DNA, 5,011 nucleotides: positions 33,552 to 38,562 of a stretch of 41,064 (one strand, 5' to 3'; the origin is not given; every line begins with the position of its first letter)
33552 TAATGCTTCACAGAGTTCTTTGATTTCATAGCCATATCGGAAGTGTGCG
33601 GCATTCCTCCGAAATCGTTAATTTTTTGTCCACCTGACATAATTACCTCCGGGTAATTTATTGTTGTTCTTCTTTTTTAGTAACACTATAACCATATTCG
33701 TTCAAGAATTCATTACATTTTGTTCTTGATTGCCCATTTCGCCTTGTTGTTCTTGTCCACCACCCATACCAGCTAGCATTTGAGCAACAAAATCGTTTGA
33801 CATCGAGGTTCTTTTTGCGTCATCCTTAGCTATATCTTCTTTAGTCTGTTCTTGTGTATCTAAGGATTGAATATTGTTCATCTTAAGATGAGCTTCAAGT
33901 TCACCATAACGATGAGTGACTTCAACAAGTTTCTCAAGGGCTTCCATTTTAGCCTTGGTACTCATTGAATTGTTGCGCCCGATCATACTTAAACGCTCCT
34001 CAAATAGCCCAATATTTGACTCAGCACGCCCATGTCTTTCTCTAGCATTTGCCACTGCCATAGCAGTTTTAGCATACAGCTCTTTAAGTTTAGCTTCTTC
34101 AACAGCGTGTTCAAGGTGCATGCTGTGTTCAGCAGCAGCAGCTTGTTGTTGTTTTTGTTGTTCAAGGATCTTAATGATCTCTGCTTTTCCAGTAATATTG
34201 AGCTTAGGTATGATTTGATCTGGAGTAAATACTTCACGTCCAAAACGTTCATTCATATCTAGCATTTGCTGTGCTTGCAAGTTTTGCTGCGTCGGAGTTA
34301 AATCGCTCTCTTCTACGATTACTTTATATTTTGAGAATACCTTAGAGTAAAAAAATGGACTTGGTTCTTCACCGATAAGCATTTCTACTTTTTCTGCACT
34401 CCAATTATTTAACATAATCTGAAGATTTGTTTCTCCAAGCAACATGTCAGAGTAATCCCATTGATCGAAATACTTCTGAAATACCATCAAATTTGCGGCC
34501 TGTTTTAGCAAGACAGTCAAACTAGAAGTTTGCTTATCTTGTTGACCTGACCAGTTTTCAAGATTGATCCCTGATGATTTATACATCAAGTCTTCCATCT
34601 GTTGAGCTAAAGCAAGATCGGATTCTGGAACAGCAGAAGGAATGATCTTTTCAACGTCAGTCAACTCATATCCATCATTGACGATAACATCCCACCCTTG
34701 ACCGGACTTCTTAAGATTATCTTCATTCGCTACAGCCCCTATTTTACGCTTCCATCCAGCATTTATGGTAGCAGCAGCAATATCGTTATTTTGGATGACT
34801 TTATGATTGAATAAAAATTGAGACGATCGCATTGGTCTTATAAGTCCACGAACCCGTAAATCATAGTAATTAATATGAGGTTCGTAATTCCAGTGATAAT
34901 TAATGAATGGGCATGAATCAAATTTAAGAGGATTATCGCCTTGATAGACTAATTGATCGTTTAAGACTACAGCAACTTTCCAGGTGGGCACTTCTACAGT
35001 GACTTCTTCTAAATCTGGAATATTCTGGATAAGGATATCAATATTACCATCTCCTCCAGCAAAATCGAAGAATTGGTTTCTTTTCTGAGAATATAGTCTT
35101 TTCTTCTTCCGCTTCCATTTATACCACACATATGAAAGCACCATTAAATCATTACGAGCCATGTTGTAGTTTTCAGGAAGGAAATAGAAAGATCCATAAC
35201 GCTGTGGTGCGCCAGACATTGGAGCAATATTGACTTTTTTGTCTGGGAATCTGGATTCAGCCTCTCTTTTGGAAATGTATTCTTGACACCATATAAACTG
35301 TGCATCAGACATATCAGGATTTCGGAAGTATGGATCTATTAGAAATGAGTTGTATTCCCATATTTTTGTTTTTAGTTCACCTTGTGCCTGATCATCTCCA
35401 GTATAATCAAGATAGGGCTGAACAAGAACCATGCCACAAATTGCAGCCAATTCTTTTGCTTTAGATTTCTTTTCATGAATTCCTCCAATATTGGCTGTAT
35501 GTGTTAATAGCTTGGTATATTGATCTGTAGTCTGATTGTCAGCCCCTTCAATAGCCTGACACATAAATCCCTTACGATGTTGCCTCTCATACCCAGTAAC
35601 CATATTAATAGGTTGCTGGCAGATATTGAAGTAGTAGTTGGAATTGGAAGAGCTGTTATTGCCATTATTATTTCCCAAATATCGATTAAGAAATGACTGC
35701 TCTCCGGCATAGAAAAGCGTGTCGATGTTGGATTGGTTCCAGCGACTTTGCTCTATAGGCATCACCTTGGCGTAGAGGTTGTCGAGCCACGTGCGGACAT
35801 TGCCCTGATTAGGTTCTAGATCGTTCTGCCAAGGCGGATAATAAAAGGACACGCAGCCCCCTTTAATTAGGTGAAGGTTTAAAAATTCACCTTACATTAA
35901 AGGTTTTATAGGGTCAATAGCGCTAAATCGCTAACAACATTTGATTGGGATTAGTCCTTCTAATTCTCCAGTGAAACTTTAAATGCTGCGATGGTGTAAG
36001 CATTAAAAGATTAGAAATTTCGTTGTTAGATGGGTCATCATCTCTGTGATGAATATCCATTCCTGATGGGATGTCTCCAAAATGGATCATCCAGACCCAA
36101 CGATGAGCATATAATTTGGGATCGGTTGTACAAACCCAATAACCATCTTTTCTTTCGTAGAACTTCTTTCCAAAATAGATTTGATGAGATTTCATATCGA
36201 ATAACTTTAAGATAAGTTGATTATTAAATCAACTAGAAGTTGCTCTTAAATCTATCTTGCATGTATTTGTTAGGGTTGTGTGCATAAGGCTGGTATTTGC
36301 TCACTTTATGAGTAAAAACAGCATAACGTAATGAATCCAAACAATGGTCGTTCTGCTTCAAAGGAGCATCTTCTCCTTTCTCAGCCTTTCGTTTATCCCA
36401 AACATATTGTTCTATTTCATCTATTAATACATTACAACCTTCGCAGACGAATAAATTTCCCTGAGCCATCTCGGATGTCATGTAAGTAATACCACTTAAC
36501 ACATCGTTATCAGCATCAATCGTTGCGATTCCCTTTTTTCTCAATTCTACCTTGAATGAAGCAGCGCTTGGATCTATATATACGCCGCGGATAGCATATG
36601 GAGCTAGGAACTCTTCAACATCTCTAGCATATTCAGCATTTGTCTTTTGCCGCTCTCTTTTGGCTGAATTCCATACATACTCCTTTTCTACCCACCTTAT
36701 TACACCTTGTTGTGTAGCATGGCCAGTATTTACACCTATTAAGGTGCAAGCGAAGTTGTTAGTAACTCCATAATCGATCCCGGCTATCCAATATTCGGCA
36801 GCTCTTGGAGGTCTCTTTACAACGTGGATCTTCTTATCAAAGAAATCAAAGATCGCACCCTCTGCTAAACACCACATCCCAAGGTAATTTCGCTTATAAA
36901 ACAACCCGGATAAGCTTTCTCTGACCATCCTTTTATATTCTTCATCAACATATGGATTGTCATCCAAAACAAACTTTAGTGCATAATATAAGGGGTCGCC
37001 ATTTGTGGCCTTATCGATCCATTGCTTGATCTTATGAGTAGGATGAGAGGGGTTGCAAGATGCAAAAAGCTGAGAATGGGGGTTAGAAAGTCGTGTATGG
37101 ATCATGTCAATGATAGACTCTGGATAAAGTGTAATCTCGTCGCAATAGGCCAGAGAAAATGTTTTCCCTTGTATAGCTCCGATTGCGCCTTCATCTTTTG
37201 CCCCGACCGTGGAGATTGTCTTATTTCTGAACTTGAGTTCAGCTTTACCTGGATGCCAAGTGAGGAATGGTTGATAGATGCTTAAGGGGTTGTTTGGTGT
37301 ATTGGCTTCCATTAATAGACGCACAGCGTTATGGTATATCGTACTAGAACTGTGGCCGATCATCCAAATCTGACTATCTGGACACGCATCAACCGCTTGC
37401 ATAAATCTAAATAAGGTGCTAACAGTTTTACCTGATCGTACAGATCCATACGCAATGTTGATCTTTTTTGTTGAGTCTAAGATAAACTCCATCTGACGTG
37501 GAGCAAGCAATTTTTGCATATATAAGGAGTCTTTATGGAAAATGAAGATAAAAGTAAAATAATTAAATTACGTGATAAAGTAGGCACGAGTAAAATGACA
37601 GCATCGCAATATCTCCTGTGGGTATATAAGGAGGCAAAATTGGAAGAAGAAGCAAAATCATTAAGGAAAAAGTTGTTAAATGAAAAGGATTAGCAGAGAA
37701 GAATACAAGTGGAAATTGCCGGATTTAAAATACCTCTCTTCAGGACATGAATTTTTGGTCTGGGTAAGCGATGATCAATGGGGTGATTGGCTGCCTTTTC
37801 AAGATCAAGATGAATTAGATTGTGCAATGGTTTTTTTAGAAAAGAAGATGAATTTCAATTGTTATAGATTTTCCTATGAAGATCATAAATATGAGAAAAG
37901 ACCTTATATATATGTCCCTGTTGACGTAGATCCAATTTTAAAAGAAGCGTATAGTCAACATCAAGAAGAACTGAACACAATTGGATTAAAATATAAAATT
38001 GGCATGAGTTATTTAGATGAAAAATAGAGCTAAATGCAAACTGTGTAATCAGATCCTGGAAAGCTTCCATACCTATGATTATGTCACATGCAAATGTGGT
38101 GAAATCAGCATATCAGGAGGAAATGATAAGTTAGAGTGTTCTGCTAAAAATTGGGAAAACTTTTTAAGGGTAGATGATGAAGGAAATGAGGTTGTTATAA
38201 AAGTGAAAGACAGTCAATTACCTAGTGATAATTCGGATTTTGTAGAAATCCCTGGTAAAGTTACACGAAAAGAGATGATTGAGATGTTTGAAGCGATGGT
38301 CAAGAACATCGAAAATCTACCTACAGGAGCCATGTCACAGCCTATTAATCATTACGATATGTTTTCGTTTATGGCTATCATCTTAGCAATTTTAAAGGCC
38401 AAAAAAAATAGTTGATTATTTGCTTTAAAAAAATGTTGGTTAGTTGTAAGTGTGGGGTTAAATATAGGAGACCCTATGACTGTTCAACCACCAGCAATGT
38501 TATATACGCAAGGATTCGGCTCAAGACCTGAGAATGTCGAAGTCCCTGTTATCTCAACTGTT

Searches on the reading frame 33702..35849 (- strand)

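Call 19: search_protein_families(library=phrogs, proteins=[window:33702-35849:-], max_evalue=0.001)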
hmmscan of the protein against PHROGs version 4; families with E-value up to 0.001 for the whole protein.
window:33702-35849:- (715 aa): 1 family
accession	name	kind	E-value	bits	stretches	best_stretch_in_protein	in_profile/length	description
phrog_156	-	head and packaging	1.1e-40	140.7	1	39-667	32-656/681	portal protein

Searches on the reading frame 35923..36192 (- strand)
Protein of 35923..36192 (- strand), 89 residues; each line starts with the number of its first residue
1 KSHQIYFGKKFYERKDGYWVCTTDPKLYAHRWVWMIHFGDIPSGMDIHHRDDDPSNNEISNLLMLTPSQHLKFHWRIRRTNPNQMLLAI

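Call 73: search_protein_families(library=pfam, proteins=[window:35923-36192:-], max_evalue=0.01)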
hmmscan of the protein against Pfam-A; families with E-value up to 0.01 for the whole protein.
window:35923-36192:- (89 aa): 1 family
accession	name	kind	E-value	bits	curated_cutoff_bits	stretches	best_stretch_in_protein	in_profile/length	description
PF13392.12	HNH_3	-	5.7e-18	64.7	24.8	1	28-70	2-44/46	HNH endonuclease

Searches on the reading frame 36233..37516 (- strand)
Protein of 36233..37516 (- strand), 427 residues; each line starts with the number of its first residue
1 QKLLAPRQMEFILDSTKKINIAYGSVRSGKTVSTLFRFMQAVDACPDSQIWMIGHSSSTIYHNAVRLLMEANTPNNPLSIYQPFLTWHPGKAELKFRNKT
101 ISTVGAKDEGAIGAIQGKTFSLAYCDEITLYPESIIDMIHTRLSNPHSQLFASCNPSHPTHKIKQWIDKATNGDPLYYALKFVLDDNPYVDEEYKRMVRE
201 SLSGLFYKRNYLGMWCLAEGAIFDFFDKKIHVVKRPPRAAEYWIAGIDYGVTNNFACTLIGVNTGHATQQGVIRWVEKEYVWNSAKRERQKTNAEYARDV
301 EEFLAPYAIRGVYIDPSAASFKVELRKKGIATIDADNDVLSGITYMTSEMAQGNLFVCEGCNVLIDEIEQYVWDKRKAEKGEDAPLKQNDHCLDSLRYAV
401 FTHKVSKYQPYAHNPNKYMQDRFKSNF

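Call 19: search_protein_families(library=phrogs, proteins=[window:36233-37516:-], max_evalue=0.001)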
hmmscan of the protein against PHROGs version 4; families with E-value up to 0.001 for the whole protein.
window:36233-37516:- (427 aa): 6 families
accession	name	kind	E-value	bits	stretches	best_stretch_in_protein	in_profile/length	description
phrog_2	-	head and packaging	4.4e-47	162.3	1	6-410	268-600/807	terminase large subunit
phrog_10250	-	head and packaging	5.7e-40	138.4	1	199-403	2-215/228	terminase large subunit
phrog_5653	-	head and packaging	3.4e-23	83.4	1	213-409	1-186/199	terminase large subunit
phrog_6672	-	head and packaging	1.1e-16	61.7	1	311-402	36-128/145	terminase large subunit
phrog_979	-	head and packaging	8.6e-15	55.4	1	6-169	156-316/642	terminase large subunit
phrog_3717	-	head and packaging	1.9e-07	31.8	1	13-254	19-263/277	terminase large subunit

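Call 84: search_dna_similar(query=window:36233-37516:-, collection=plasmids, mode=protein, max_evalue=0.00001, max_rows=12)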
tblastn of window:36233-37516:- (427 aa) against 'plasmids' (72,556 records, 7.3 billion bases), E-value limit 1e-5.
Records with a match: 143; places in all: 145; records where one place covers at least 80% of the query: 111.
Best place of each record, by identity: <60% 143.
By first word of the organism name: Bacillus 64; Clostridium 20; Leptospira 11; Streptomyces 8; Apilactobacillus 6; Levilactobacillus 6; Enterococcus 5; Clostridioides 3; Vagococcus 2; Corynebacterium 2; and 15 more.
By predicted mobility (MOB-suite, as given by PLSDB): non-mobilizable 141; conjugative 1; mobilizable 1.
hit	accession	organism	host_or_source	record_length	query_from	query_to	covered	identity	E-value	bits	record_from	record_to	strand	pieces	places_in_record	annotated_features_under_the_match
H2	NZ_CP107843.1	Streptomyces europaeiscabiei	-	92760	4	404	94%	34.7%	4e-68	241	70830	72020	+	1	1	PBSX family phage terminase large subunit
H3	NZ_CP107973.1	Streptomyces europaeiscabiei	-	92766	4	404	94%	34.7%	4e-68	241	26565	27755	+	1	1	PBSX family phage terminase large subunit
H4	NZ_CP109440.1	Streptomyces sp. NBC_01483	-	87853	4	404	94%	34.3%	1e-67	240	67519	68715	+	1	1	PBSX family phage terminase large subunit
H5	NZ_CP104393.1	Enterococcus raffinosus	fermented food (Meju)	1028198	17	402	90%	35.1%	6e-57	209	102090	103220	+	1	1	record has no annotation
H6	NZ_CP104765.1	Enterococcus raffinosus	Homo sapiens,urine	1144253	17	402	90%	35.1%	6e-57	209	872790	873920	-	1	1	record has no annotation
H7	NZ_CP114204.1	Streptomyces nigrescens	pure culture,soil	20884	4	402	93%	33.9%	4e-61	221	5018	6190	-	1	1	PBSX family phage terminase large subunit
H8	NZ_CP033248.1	Clostridium butyricum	environment swab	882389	17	417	94%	33.7%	4e-58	213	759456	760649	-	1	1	PBSX family phage terminase large subunit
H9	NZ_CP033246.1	Clostridium butyricum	Homo sapiens,stool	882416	17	417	94%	33.7%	4e-58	213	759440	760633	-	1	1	PBSX family phage terminase large subunit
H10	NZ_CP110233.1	Vagococcus intermedius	Poultry meat,whole organism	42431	21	402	89%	35.3%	4e-59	216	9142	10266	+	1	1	PBSX family phage terminase large subunit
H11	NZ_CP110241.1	Vagococcus intermedius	Poultry meat,whole organism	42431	21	402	89%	35.3%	4e-59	216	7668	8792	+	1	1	PBSX family phage terminase large subunit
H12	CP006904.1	Clostridium botulinum 202F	Isolate microbial culture,marine ...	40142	21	402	89%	34.8%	2e-52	196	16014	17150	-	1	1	phage terminase, large subunit, PBSX family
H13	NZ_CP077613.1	Clostridium estertheticum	single colony,bovine feces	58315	4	398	93%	33.6%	9e-63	226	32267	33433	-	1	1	PBSX family phage terminase large subunit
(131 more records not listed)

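Call 86: search_dna_similar(query=window:36233-37516:-, collection=phages, mode=protein, max_evalue=1e-10, max_rows=12)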
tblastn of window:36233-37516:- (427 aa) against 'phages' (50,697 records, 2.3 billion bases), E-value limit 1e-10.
Records with a match: 925; places in all: 925; records where one place covers at least 80% of the query: 349.
Best place of each record, by identity: <60% 925.
By first word of the organism name: Salmonella 267; Escherichia 129; Streptococcus 91; Klebsiella 81; Staphylococcus 76; Streptomyces 42; Lactobacillus 31; Microbacterium 30; Bacteriophage 27; Bacillus 25; and 48 more.
By host as written in the record: - 108; Escherichia coli 42; Salmonella enterica subsp. enterica serovar Enteritidis PT1 39; Staphylococcus aureus 32; Streptococcus thermophilus 27; Klebsiella pneumoniae 26; Salmonella sp. 24; Salmonella enterica 23; and 270 more.
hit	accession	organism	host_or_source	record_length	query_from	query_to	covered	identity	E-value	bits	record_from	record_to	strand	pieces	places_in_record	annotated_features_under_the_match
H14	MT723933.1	Streptomyces phage Keanu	Streptomyces lividans JI 1326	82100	2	404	94%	36.1%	2e-76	264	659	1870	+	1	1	2: terminase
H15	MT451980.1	Streptomyces phage Ignacio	Streptomyces sanglieri UNT16F27A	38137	4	402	93%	36.1%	9e-64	228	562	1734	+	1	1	2: terminase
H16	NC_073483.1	Streptomyces phage Ignacio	Streptomyces sanglieri UNT16F27A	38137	4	402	93%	36.1%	9e-64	228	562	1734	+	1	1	2: terminase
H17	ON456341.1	Streptomyces phage HFrancette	Streptomyces sanglieri UNT16F27A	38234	4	402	93%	36.1%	9e-64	228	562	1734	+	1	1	2: terminase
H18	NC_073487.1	Streptomyces phage HFrancette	Streptomyces sanglieri UNT16F27A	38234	4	402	93%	36.1%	9e-64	228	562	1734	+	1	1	2: terminase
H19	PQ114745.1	Streptomyces phage Spocter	Streptomyces lividans JI 1326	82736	3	404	94%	35.7%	1e-75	262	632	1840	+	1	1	2: terminase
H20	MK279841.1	Streptomyces phage Hiyaa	Streptomyces lividans JI 1326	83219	3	404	94%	35.7%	3e-75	261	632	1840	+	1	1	2: terminase large subunit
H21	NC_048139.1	Streptomyces phage Hiyaa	Streptomyces lividans JI 1326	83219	3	404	94%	35.7%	3e-75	261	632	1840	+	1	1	2: terminase large subunit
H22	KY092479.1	Streptomyces phage Ididsumtinwong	Streptomyces venezuelae ATCC 10712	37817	4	402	93%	35.9%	1e-63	227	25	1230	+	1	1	terminase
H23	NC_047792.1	Streptomyces phage Ididsumtinwong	Streptomyces venezuelae ATCC 10712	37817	4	402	93%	35.9%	1e-63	227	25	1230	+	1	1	terminase large subunit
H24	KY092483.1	Streptomyces phage Bioscum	Streptomyces venezuelae ATCC 10712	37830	4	402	93%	35.9%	1e-63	227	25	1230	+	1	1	terminase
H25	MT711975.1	Streptomyces phage Alderaan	Streptomyces venezuelae ATCC 10712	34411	4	402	93%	35.9%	1e-63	227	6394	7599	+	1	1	terminase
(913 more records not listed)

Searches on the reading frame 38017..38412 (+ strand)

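Call 58: search_protein_families(library=pfam, proteins=[window:38017-38412:+], max_evalue=0.01)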
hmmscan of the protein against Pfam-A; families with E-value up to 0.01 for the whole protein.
window:38017-38412:+ (132 aa): 1 family
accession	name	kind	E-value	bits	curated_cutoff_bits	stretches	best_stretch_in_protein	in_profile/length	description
PF24749.2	DUF7695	-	2.7e-14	53.1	25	1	1-44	3-46/58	Domain of unknown function (DUF7695)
